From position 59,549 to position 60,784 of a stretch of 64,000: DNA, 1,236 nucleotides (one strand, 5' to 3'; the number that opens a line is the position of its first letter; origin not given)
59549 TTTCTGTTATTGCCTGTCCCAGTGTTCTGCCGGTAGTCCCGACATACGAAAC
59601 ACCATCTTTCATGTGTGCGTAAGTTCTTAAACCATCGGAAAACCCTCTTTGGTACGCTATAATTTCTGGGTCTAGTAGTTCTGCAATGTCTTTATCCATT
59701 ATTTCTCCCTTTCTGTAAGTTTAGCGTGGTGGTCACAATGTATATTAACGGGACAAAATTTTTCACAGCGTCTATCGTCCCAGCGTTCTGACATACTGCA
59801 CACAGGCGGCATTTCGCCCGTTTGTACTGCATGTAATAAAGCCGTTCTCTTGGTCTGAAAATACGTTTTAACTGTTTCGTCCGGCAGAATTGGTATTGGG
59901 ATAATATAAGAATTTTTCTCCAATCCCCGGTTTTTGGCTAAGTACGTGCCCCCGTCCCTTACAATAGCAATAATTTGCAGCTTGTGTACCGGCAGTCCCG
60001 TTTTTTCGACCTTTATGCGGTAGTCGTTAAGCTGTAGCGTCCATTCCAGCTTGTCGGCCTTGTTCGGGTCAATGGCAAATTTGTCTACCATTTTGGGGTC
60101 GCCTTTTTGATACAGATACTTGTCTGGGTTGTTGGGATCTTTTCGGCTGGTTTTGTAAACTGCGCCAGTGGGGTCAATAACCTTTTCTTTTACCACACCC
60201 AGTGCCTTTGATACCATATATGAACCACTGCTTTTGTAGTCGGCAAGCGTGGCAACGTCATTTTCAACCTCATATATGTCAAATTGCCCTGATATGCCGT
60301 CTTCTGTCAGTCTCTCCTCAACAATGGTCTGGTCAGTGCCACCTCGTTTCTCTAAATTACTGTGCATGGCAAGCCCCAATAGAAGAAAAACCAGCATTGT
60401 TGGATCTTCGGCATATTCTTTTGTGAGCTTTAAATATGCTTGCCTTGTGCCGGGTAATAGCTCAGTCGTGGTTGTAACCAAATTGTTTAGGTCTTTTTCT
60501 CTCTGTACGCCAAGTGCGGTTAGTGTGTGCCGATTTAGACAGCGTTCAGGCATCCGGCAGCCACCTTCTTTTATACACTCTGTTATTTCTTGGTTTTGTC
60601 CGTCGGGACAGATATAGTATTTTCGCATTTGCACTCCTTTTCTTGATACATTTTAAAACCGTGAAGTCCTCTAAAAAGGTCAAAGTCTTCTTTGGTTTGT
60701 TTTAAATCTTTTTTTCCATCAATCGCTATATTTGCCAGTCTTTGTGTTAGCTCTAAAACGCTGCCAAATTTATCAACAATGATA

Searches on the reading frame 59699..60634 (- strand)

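Call 16: search_protein_families(library=phrogs, proteins=[window:59699-60634:-], max_evalue=0.001)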
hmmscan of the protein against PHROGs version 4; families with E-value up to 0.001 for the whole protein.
window:59699-60634:- (311 aa): 1 family
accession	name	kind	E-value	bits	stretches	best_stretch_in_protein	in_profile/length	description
phrog_2139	-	DNA, RNA and nucleotide metabolism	1.6e-15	58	1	104-288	120-258/330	exonuclease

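Call 79: search_protein_families(library=pfam, proteins=[window:59699-60634:-], max_evalue=0.01)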
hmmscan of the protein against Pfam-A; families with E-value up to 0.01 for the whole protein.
window:59699-60634:- (311 aa): 0 families
